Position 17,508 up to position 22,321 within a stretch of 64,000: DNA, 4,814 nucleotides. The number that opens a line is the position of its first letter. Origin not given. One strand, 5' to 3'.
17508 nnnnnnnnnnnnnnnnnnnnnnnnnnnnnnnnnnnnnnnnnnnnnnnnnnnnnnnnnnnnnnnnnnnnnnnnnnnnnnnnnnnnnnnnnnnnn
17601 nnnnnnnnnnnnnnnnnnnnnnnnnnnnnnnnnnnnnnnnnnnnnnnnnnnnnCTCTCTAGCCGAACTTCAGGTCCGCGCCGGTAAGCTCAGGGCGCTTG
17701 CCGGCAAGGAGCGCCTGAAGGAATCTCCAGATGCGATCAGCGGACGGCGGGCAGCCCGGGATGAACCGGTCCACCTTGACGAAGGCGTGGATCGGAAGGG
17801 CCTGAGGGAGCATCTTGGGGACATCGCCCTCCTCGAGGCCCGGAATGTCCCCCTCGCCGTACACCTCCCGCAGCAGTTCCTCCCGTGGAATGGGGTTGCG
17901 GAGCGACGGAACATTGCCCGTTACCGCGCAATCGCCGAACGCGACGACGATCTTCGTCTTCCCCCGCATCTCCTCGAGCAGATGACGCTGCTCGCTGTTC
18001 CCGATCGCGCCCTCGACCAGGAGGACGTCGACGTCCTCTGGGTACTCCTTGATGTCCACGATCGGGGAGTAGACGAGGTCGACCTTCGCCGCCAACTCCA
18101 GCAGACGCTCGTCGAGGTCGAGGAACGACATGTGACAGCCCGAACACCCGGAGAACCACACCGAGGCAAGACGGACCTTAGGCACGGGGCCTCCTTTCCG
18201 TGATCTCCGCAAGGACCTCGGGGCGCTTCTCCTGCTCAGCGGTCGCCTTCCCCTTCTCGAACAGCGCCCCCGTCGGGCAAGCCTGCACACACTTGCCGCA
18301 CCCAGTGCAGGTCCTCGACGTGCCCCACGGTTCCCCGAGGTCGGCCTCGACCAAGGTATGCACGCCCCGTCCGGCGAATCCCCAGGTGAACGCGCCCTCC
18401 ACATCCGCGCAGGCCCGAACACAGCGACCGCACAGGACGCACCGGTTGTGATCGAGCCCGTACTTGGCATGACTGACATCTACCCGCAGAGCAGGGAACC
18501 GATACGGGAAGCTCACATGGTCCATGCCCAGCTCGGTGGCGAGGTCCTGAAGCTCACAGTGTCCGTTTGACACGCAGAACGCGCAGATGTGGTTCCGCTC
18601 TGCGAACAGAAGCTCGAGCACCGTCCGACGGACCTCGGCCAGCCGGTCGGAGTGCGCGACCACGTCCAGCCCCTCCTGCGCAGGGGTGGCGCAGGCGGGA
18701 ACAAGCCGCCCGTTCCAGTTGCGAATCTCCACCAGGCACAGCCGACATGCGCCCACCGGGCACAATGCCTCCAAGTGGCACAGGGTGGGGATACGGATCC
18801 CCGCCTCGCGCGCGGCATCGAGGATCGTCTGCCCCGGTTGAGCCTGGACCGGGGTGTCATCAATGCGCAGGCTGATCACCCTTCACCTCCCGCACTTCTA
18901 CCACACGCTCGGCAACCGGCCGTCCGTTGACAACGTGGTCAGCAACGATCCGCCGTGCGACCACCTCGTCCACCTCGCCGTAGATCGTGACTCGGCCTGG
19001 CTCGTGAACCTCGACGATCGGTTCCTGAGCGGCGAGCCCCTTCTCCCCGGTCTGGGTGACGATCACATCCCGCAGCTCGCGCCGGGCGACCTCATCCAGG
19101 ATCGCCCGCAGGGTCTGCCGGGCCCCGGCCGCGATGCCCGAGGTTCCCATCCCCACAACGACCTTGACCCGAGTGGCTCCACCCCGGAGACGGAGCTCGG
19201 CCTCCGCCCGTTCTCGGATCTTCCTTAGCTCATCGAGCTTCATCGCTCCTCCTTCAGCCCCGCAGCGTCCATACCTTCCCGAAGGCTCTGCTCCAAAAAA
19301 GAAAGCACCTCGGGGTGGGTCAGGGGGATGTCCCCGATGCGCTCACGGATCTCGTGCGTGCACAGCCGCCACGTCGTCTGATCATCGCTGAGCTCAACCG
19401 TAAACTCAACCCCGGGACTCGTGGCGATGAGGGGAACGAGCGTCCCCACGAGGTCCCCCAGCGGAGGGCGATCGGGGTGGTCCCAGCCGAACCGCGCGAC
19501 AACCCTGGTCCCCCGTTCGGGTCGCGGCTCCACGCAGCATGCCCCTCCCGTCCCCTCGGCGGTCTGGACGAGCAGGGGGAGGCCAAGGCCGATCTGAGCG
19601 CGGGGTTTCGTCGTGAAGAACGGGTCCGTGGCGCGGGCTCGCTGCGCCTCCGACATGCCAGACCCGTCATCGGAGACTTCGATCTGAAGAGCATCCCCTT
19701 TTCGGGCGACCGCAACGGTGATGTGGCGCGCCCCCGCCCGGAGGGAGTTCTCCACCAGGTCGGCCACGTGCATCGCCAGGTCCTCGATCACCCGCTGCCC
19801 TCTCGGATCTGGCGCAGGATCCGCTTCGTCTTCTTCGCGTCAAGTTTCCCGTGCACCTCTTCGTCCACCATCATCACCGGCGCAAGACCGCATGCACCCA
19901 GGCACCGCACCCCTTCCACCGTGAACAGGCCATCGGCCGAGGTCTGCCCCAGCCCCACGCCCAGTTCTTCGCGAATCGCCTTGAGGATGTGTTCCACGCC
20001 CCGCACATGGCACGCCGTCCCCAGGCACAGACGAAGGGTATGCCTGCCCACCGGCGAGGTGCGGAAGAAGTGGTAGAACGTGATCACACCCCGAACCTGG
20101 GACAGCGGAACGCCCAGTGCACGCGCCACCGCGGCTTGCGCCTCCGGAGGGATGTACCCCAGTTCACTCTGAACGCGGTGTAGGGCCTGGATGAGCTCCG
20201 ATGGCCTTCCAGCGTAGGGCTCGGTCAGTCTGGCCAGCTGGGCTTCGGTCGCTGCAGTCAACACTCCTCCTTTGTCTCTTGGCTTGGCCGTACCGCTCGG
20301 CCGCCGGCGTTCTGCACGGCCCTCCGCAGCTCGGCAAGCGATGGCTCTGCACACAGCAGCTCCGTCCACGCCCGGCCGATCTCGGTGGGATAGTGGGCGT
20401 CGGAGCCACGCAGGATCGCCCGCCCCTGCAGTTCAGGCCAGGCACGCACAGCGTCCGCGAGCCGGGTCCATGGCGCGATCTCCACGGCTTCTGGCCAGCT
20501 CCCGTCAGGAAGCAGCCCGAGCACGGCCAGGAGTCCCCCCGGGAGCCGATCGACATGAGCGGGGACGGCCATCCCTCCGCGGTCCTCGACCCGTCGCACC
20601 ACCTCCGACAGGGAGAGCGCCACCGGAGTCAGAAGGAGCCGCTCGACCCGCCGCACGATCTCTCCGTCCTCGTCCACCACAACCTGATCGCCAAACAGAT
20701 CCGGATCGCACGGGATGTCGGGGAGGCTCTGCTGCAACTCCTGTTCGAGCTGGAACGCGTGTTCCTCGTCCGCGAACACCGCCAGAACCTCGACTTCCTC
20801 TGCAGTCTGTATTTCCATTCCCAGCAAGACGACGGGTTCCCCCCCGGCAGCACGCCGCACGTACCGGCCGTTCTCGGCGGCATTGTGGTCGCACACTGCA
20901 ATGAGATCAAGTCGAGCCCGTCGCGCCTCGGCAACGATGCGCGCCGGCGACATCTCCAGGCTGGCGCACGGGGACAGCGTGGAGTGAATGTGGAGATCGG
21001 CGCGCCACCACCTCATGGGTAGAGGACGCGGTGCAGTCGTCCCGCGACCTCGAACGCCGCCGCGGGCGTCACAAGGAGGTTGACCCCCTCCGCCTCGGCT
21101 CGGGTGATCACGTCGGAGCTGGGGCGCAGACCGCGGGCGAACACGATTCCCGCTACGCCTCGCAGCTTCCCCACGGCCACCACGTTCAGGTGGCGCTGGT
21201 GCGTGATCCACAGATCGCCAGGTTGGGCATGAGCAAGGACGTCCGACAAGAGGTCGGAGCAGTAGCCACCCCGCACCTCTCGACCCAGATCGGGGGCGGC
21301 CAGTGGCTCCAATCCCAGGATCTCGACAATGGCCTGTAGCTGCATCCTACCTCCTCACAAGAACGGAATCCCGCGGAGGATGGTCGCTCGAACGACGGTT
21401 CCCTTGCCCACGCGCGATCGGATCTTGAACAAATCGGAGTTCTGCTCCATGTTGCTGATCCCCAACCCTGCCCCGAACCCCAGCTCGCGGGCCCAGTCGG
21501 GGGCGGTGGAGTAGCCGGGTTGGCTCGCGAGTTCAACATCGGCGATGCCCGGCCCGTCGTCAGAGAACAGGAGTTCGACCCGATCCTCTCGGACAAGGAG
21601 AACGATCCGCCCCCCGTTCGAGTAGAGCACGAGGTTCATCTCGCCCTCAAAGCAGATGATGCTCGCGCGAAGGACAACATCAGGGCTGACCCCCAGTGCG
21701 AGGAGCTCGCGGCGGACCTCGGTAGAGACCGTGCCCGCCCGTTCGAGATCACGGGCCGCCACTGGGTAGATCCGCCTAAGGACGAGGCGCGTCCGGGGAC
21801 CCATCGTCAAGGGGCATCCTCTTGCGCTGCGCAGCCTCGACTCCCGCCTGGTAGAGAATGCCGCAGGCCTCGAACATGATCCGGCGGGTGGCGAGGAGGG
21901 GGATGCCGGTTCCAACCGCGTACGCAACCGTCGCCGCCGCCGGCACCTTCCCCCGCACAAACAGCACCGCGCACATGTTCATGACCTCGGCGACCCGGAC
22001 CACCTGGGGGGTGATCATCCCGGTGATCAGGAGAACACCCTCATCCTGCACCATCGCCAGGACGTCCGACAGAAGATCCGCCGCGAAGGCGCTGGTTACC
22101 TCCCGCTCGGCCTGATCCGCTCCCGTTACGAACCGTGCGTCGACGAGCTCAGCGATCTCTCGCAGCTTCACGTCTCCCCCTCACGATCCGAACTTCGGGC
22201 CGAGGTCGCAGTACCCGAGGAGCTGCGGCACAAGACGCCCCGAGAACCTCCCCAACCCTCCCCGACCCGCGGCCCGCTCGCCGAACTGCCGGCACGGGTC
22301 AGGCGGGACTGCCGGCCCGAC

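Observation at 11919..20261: [NiFe] Hox hydrogenase operon carrying two contrasting NuoE/NuoF diaphorase modules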

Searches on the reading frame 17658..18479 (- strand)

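Call 3: search_protein_families(library=pfam, proteins=[window:17658-18479:-], max_evalue=0.01)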
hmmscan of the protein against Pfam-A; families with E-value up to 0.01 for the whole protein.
window:17658-18479:- (273 aa): 1 family
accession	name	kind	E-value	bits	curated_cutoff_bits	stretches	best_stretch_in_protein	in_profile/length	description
PF01058.29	Oxidored_q6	-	1.5e-29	102.8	27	1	112-257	1-128/128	NADH ubiquinone oxidoreductase, 20 Kd subunit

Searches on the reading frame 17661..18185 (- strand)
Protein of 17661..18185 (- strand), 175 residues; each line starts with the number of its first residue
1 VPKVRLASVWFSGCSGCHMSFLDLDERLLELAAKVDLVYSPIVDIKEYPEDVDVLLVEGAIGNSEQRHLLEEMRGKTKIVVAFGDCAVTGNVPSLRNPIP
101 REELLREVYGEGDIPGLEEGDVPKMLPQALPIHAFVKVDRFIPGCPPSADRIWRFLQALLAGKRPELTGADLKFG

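Call 49: search_protein_families(library=ncbifam, proteins=[window:17661-18185:-], max_evalue=0.00001)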
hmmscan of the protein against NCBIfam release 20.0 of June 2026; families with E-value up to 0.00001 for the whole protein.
window:17661-18185:- (175 aa): 6 families
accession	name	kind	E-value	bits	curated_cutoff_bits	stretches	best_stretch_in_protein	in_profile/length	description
NF045875.1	F420_non_VhuG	exception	6.4e-46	156.9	450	1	3-168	4-172/286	F420-non-reducing hydrogenase subunit VhuG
TIGR03294.1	FrhG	equivalog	8.8e-24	84.5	245.5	1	3-93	1-94/228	coenzyme F420 hydrogenase subunit gamma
NF040836.1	sulfhyd_HydD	equivalog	2.8e-22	79.1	500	1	3-166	5-160/261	NADPH-dependent hydrogenase/sulfhydrogenase 1 subunit delta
NF040831.1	sulfhyd_ShyD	equivalog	4.1e-15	56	460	1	5-165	2-153/240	NAD(P)-dependent hydrogenase/sulfhydrogenase 2 subunit delta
TIGR01957.1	nuoB_fam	subfamily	5.9e-07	29.5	142.7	0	30-91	36-99/145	NADH-quinone oxidoreductase subunit B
NF005012.1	PRK06411.1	subfamily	3.8e-06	26.6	116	0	133-157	128-152/166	NADH-quinone oxidoreductase subunit NuoB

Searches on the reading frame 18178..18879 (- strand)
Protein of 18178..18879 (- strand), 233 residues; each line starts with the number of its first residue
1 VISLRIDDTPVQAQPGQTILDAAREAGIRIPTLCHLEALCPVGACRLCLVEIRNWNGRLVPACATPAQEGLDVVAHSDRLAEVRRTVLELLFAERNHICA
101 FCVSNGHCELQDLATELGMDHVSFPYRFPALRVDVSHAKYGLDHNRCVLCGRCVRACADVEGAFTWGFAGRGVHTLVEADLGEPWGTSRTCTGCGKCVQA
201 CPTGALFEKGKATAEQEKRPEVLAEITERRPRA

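Call 3: search_protein_families(library=pfam, proteins=[window:18178-18879:-], max_evalue=0.01)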
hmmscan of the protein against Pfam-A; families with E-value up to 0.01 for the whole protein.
window:18178-18879:- (233 aa): 19 families
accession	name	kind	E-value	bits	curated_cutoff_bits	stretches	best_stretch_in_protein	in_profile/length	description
PF13510.11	Fer2_4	-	8.2e-21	74.3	22.8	1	1-75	3-79/82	2Fe-2S iron-sulfur cluster binding domain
PF10588.14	NADH-G_4Fe-4S_3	-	2.5e-15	56.2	27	1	84-122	1-39/40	NADH-ubiquinone oxidoreductase-G iron-sulfur binding region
PF12838.12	Fer4_7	-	4.6e-11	43.5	27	2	146-205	1-52/52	4Fe-4S dicluster domain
PF00037.32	Fer4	-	4.1e-10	39.5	21.1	2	191-206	8-23/24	4Fe-4S binding domain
PF13237.11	Fer4_10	-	3.2e-08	33.8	25.5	2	188-209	6-22/53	4Fe-4S dicluster domain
PF00111.32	Fer2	-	6.3e-08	32.9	21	1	11-53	10-48/77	2Fe-2S iron-sulfur cluster binding domain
PF22117.2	Fer4_Nqo3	-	1.2e-07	32.2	27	1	143-206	7-66/67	NADH-quinone oxidoreductase subunit 3, ferredoxin-like domain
PF12837.12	Fer4_6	-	5.2e-07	29.7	25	2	190-206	8-24/24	4Fe-4S binding domain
PF13187.11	Fer4_9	-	5e-06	26.9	27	1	146-205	1-51/52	4Fe-4S dicluster domain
PF12797.12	Fer4_2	-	7.8e-06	26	24.5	2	190-203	9-22/22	4Fe-4S binding domain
PF13183.11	Fer4_8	-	1.2e-05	26.1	27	1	145-204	3-67/68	4Fe-4S dicluster domain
PF13484.11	Fer4_16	-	1.5e-05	26.1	30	1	190-217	1-27/66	4Fe-4S double cluster binding domain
PF13746.11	Fer4_18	-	2.6e-05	24.8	27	0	189-210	59-80/114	4Fe-4S dicluster domain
PF13459.11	Fer4_15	-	0.00019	22.5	22.4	0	190-215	7-33/66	4Fe-4S single cluster domain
PF14697.11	Fer4_21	-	0.00028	21.4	35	1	143-203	4-53/59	4Fe-4S dicluster domain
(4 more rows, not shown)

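Call 49: search_protein_families(library=ncbifam, proteins=[window:18181-18879:-], max_evalue=0.00001)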
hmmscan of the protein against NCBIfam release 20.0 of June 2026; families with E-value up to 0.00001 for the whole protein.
window:18181-18879:- (233 aa): 12 families
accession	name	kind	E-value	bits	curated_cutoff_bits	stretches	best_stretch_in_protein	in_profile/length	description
NF005745.0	PRK07569.1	equivalog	1.3e-103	345.6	333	1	2-231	4-232/238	bidirectional hydrogenase complex protein HoxU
NF040763.1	FeFe_hydrog_A6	exception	3.1e-58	197.5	765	1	2-212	1-211/571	NADH-dependent [FeFe] hydrogenase, group A6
TIGR01973.1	NuoG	equivalog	5.2e-43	147.8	470.05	1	5-211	2-203/606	NADH-quinone oxidoreductase subunit NuoG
NF006305.0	PRK08493.1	equivalog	2.5e-38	131.7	591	1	1-209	1-224/819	NADH-quinone oxidoreductase subunit G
NF040762.1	Hydr_FeFe_Clost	exception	2.8e-33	115.4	900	1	4-211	3-209/572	ferredoxin hydrogenase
NF005895.0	PRK07860.1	equivalog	4.6e-27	94.4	802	1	1-206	17-220/811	NADH-quinone oxidoreductase subunit G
NF009454.0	PRK12814.1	equivalog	8.6e-27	93.8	916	1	2-97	4-98/657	putative NADPH-dependent glutamate synthase small subunit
TIGR02512.1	FeFe_hydrog_A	subfamily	5.4e-13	48.5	405.95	1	142-212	4-73/375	[FeFe] hydrogenase, group A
TIGR04105.1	FeFe_hydrog_B1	subfamily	1.1e-07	30.9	450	0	189-211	188-210/462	monomeric [FeFe] hydrogenase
NF038355.1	FDH3_beta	equivalog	1.7e-07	31.4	240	1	138-217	3-82/180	formate dehydrogenase FDH3 subunit beta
NF004537.0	PRK05888.1-3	equivalog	3.7e-07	29.9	163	0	138-158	106-126/204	NADH-quinone oxidoreductase subunit NuoI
TIGR04041.1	activase_YjjW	hypoth_equivalog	4.1e-06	26.4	250.2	0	187-209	39-61/276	YjjW family glycine radical enzyme activase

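Call 54: search_solved_structures(query=window:18181-18879:-, max_evalue=1e-20)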
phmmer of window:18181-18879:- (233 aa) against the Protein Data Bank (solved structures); distinct sequences matched with E-value up to 1e-20: 51.
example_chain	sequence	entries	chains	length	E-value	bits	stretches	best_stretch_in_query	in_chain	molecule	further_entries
7t2r_A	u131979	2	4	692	3.6e-60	206.9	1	2-207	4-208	NiFe hydrogenase subunit A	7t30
8a6t_A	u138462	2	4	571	7.9e-43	150.1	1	1-210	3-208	Electron bifurcating hydrogenase subunit HydA1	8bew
5xf9_B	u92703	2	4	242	1.7e-42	149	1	5-210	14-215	NAD-reducing hydrogenase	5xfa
7q4v_A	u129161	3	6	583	6.7e-41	143.8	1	4-210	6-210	Iron hydrogenase HydA1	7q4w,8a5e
9wxb_B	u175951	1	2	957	2.4e-37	132.2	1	2-211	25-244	Formate dehydrogenase alpha subunit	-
6tg9_A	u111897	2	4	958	3.1e-37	131.8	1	3-211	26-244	Formate dehydrogenase subunit alpha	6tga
7p5h_A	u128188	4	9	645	2.8e-36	128.7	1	17-207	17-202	Fe-hydrogenase, subunit alpha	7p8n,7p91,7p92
7q5y_A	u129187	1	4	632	1.2e-30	110.2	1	2-209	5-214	NADH dehydrogenase I chain G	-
7vw6_A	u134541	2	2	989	1.1e-29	107.1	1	2-216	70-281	Formate dehydrogenase | Tungsten-containing formate dehydrogenase alpha subunit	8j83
7e5z_A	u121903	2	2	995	1.1e-29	107.1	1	2-216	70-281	Formate dehydrogenase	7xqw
8oh5_C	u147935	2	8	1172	3.7e-29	105.4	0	2-99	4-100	Formate dehydrogenase-O, major subunit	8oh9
8b9z_G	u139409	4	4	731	6.4e-29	104.6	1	3-210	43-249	NADH-ubiquinone oxidoreductase 75 kDa subunit, mitochondrial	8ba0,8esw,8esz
9iho_G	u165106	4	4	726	1.5e-28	103.4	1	2-212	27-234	NUAM (75 kDa) subunit of mitochondrial NADH:ubiquinone oxidoreductase (Complex I)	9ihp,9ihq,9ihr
9bov_A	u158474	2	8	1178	2.2e-28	102.8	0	102-210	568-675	Molybdopterin oxidoreductase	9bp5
5lnk_3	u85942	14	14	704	2.6e-28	102.6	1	2-212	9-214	Mitochondrial complex I, 75 kDa subunit | NADH:ubiquinone oxidoreductase core subunit S1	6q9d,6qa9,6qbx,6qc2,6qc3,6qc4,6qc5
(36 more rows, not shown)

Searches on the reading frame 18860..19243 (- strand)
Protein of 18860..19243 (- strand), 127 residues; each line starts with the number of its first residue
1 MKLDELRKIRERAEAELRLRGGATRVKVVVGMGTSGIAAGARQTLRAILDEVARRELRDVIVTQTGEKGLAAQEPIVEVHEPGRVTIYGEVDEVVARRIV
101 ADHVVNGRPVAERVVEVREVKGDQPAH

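Call 3: search_protein_families(library=pfam, proteins=[window:18860-19243:-], max_evalue=0.01)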
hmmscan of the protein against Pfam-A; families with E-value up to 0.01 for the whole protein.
window:18860-19243:- (127 aa): 0 families

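Call 49: search_protein_families(library=ncbifam, proteins=[window:18863-19243:-], max_evalue=0.00001)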
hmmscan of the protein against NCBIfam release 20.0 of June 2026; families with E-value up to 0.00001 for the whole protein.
window:18863-19243:- (127 aa): 1 family
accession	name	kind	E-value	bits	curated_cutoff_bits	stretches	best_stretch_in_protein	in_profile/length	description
NF041612.1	fdxn_Clost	equivalog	9.4e-06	26.2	150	0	43-111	31-98/102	2Fe-2S ferredoxin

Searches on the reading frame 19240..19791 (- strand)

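Call 3: search_protein_families(library=pfam, proteins=[window:19240-19791:-], max_evalue=0.01)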
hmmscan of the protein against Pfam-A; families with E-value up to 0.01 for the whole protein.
window:19240-19791:- (183 aa): 4 families
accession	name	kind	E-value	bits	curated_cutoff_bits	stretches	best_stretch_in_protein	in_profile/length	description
PF02518.31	HATPase_c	-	4.3e-15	56.5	26.4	1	5-101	6-107/111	Histidine kinase-, DNA gyrase B-, and HSP90-like ATPase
PF13589.12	HATPase_c_3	-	6.6e-08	33.1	25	1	9-50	7-49/137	Histidine kinase-, DNA gyrase B-, and HSP90-like ATPase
PF13581.12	HATPase_c_2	-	0.00063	20.2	27.4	1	13-76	40-107/127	Histidine kinase-like ATPase domain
PF24551.1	SH3_Rv0428c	-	0.009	16.5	27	0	91-121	1-31/55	Probable histone acetyltransferase Rv0428c SH3 domain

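Call 49: search_protein_families(library=ncbifam, proteins=[window:19243-19791:-], max_evalue=0.00001)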
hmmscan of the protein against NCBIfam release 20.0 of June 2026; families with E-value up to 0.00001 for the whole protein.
window:19243-19791:- (183 aa): 31 families (the best 25 are shown)
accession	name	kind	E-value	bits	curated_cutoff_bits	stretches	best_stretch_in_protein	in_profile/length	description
NF010411.0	PRK13837.1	equivalog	2.1e-13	49.2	647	1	20-100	593-672/828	two-component system VirA-like sensor kinase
TIGR00585.2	mutl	equivalog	1.4e-11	44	180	1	2-62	18-77/555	DNA mismatch repair endonuclease MutL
TIGR02916.1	PEP_his_kin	equivalog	9.3e-11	41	300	1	5-98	580-675/679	XrtA/PEP-CTERM system histidine kinase PrsK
NF040750.1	tetrathio_HK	equivalog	9.7e-11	40.8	750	1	9-74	461-525/555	tetrathionate respiration histidine kinase TtrS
NF008468.0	PRK11360.1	equivalog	2.5e-10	39.3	646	1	19-101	521-606/616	two-component system sensor histidine kinase AtoS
NF010076.0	PRK13557.1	subfamily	5.9e-10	38.2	631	1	25-101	315-392/540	histidine kinase famiy protein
NF052573.1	HisKinEspAMyxo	equivalog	1.9e-09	36.1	1400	1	21-96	527-604/755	serine histidine kinase EspA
NF007688.0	PRK10364.1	equivalog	2.3e-09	36.5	479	1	15-97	362-445/460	two-component system sensor histidine kinase ZraS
NF008298.1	PRK11086.1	subfamily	3.5e-09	35.6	520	1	3-104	422-526/529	DcuS/MalK family sensor histidine kinase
NF038348.1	T2SS_HK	subfamily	9.1e-09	34.3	450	1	22-97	491-567/574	histidine kinase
TIGR02938.1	nifL_nitrog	equivalog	1.8e-08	33.4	242.45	1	12-101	395-492/494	nitrogen fixation negative regulator NifL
NF007898.0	PRK10604.1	equivalog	6.8e-08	32.1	478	1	9-101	324-421/433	two-component system sensor histidine kinase RstB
NF000953.0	PRK00095.2-4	equivalog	1.1e-07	31.1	693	1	2-60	20-77/611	DNA mismatch repair endonuclease MutL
NF007004.0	PRK09467.1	equivalog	1.2e-07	31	415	1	9-97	339-430/440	two-component system sensor histidine kinase EnvZ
TIGR01925.2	spIIAB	equivalog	1.5e-07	31.4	135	1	4-98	37-131/137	anti-sigma F factor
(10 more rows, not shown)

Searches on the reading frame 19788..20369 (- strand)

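Call 3: search_protein_families(library=pfam, proteins=[window:19788-20369:-], max_evalue=0.01)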
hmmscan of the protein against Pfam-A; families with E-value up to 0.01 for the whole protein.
window:19788-20369:- (193 aa): 1 family
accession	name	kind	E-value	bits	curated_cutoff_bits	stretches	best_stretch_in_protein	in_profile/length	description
PF01257.25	2Fe-2S_thioredx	-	4.3e-51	173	24.8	1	48-188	4-144/145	Thioredoxin-like [2Fe-2S] ferredoxin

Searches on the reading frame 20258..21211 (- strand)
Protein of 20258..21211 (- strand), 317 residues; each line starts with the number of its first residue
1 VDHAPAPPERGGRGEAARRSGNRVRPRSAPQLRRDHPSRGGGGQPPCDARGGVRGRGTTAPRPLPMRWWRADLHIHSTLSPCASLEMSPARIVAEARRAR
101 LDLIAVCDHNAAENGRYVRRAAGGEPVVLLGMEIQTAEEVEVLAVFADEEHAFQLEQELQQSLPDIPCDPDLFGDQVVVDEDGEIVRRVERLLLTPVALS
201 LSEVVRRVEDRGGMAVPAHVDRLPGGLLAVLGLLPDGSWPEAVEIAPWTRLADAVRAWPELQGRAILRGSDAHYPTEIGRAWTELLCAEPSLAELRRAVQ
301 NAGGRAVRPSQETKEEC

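Call 4: search_protein_families(library=pfam, proteins=[window:20258-21211:-], max_evalue=0.01)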
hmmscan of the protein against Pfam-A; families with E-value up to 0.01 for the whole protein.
window:20258-21211:- (317 aa): 2 families
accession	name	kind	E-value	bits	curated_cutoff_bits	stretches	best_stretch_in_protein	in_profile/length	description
PF13263.12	PHP_C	-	4.3e-07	29.8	21.3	1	266-301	18-53/56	PHP-associated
PF02811.25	PHP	-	0.0011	19.8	26.4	1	72-152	1-84/164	PHP domain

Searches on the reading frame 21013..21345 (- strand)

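Call 4: search_protein_families(library=pfam, proteins=[window:21013-21345:-], max_evalue=0.01)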
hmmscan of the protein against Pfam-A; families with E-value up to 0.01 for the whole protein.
window:21013-21345:- (110 aa): 1 family
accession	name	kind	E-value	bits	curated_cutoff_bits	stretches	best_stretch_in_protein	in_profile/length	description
PF07085.17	DRTGG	-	8.1e-07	29.3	25.2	1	31-106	29-104/105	DRTGG domain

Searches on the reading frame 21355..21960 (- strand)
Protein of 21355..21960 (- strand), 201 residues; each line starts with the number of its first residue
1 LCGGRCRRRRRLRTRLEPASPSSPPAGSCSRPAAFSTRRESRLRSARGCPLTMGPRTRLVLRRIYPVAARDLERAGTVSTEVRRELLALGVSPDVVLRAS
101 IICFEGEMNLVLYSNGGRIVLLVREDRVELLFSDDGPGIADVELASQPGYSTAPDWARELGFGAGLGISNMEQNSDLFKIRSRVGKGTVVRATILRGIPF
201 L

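Call 4: search_protein_families(library=pfam, proteins=[window:21355-21960:-], max_evalue=0.01)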
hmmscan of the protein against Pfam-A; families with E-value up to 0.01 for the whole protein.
window:21355-21960:- (201 aa): 2 families
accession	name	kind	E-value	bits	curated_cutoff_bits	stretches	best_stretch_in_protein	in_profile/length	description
PF02518.31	HATPase_c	-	3.9e-06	27.7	26.4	1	109-194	16-107/111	Histidine kinase-, DNA gyrase B-, and HSP90-like ATPase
PF13581.12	HATPase_c_2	-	0.0011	19.5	27.4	1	71-193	4-126/127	Histidine kinase-like ATPase domain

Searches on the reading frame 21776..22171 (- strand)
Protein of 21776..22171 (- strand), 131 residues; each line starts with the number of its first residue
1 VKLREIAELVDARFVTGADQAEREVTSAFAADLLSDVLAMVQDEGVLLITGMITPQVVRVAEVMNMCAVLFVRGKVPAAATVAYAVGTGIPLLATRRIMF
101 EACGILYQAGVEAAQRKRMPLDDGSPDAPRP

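Call 4: search_protein_families(library=pfam, proteins=[window:21776-22171:-], max_evalue=0.01)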
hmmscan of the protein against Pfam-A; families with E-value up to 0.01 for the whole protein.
window:21776-22171:- (131 aa): 1 family
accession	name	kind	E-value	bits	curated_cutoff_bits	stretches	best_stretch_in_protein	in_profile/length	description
PF07085.17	DRTGG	-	0.0014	18.9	25.2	1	5-103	1-99/105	DRTGG domain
